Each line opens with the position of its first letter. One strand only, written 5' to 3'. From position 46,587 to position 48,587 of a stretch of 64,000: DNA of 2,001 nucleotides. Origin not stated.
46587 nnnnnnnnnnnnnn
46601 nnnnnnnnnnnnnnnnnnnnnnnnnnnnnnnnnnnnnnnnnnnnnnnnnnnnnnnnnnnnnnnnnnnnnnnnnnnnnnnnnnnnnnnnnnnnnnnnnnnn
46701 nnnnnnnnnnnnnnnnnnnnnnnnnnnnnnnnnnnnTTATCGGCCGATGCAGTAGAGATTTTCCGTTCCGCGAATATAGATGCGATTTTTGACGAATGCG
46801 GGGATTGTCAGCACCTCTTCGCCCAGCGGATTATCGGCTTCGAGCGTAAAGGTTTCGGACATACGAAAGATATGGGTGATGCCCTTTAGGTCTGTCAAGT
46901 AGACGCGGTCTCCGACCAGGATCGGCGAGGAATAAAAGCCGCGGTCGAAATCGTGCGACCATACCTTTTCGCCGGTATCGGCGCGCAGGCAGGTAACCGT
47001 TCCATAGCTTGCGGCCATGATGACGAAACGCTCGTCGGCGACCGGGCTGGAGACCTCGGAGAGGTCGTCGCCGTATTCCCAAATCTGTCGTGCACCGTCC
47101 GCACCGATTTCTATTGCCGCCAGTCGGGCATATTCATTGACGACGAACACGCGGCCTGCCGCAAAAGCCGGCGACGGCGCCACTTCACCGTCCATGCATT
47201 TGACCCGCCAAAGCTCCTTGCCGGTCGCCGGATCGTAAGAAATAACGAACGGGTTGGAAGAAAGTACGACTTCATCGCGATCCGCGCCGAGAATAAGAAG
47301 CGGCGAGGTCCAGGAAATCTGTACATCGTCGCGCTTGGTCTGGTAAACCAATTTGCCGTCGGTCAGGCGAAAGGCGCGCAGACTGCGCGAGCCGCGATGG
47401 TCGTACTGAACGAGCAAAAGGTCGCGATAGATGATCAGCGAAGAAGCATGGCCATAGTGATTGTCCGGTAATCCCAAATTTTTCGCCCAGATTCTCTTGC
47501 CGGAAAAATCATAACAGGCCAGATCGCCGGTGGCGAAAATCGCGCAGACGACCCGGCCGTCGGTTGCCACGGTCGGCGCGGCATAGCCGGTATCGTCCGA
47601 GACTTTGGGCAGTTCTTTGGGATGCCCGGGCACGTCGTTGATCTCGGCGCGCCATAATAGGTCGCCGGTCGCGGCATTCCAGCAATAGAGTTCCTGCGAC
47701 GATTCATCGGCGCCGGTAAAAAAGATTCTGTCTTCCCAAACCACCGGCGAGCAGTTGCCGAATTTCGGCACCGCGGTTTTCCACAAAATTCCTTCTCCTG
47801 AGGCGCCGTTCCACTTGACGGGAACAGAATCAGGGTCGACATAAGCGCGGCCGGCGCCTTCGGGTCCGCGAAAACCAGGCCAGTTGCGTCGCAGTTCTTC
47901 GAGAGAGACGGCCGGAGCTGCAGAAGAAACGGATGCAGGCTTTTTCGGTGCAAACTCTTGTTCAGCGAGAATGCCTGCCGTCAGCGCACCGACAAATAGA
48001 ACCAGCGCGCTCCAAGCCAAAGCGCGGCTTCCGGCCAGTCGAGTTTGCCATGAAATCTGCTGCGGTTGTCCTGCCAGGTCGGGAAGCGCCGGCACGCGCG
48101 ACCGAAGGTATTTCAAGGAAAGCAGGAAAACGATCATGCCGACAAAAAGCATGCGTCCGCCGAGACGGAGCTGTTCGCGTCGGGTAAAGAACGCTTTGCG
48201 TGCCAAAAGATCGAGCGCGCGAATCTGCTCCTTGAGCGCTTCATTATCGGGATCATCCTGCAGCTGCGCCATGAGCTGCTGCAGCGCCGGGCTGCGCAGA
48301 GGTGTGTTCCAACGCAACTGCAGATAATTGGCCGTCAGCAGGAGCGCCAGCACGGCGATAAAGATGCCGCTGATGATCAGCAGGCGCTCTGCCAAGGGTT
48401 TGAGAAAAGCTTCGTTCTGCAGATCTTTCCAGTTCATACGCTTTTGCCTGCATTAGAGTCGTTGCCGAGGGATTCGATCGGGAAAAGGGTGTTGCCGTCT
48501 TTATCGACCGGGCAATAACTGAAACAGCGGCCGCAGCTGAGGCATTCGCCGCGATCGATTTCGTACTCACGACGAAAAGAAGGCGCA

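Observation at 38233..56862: ~18-gene translationally coupled minus-strand supercluster: cytoplasmic flavin/Fe-S module, membrane NapGH-like module and seven PQQ-like propeller paralogs, with no known terminal enzyme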

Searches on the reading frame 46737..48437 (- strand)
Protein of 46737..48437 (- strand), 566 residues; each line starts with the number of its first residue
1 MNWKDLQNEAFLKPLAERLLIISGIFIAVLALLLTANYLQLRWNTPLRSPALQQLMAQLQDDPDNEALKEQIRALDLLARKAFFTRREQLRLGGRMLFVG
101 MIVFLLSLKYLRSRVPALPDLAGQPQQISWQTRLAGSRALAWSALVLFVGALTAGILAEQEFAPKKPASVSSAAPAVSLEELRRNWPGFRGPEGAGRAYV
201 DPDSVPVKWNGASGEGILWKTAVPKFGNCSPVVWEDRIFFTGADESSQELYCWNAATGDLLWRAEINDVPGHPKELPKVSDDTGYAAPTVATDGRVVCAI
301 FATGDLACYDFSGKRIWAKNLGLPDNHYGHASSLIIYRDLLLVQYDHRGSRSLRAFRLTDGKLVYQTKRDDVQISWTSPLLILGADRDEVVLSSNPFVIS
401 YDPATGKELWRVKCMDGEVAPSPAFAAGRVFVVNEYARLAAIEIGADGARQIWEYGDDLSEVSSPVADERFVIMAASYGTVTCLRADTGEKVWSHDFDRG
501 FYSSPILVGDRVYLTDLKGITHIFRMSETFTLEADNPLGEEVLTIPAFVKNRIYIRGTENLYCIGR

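Call 5: search_protein_families(library=pfam, proteins=[window:46737-48437:-], max_evalue=0.01)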
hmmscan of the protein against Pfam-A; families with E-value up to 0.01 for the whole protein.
window:46737-48437:- (566 aa): 4 families
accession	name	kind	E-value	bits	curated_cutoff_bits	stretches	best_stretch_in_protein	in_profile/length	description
PF13360.13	PQQ_2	-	1.9e-29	103.4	27.6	3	217-367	15-144/233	Outer membrane protein assembly factor BamB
PF13570.13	Beta-prop_ACSF4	-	3.6e-17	63.2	133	1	390-553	65-229/329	Beta-alanine-activating enzyme, beta-propeller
PF25293.1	Beta-prop_EMC1_N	-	7.9e-05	22.9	34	0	347-418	81-151/219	EMC1 N-terminal beta-propeller domain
PF01011.28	PQQ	-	0.00016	21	26.7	0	463-497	51-85/595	Glucose/ethanol/alcohol dehydrogenase, beta-propeller domain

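Call 7: search_protein_families(library=ncbifam, proteins=[window:46737-48437:-], max_evalue=0.001)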
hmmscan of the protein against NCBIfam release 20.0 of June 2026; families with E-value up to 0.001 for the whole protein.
window:46737-48437:- (566 aa): 4 families
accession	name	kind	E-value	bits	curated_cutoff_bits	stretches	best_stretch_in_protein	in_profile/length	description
TIGR03300.1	assembly_YfgL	equivalog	3e-19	69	285.2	3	420-555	234-366/377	outer membrane protein assembly factor BamB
NF008351.0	PRK11138.1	equivalog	1.5e-10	40.1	423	1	397-498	80-189/394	outer membrane protein assembly factor BamB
TIGR03075.1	PQQ_enz_alc_DH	subfamily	1.2e-06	27.4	480.05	0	431-497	73-503/530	PQQ-dependent dehydrogenase, methanol/ethanol family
TIGR04528.1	acido_non_PQQ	subfamily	0.00019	20.3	650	0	233-267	100-462/493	acido-empty-quinoprotein group A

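Call 22: search_solved_structures(query=window:46737-48437:-, max_evalue=0.001)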
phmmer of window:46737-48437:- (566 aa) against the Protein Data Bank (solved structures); distinct sequences matched with E-value up to 0.001: 20.
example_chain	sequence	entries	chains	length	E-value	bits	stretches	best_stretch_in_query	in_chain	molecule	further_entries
4imm_A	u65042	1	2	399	1.6e-08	36.7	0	470-561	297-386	Outer membrane assembly lipoprotein YfgL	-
7cqy_A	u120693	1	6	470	3.4e-07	32.3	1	211-443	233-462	Tetrathionate hydrolase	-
6l8a_A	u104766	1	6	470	5e-07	31.7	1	211-443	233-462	Tetrathionate hydrolase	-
4hdj_A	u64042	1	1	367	5.7e-07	31.6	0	408-530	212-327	Outer membrane protein assembly factor BamB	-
9pxg_B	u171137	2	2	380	6.9e-07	31.3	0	408-530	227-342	Outer membrane protein assembly factor BamB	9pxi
8orr_AAA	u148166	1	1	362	1e-06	30.7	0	406-499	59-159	Outer membrane protein assembly factor BamB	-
3q54_A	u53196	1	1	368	3.6e-06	28.9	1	313-559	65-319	Outer membrane assembly lipoprotein YfgL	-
5ayw_B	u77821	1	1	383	3.7e-06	28.9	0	416-559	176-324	Outer membrane protein assembly factor BamB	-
28jl_B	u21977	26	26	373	3.8e-06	28.8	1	313-559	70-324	Outer membrane protein assembly factor BamB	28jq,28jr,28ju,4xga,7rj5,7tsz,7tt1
5ljo_B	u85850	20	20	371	3.9e-06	28.8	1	313-559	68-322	Outer membrane protein assembly factor BamB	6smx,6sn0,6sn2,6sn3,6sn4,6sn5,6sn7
8spr_B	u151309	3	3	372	4e-06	28.8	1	313-559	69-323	Outer membrane protein assembly factor BamB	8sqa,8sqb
7nri_B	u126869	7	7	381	4e-06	28.8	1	313-559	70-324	Outer membrane protein assembly factor BamB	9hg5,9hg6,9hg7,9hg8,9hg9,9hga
2yh3_A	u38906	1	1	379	4e-06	28.8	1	310-559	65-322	LIPOPROTEIN YFGL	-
3q7m_A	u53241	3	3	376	4e-06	28.8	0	416-559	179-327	Lipoprotein yfgL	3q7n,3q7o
3prw_A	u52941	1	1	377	4.1e-06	28.7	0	416-559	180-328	Lipoprotein yfgL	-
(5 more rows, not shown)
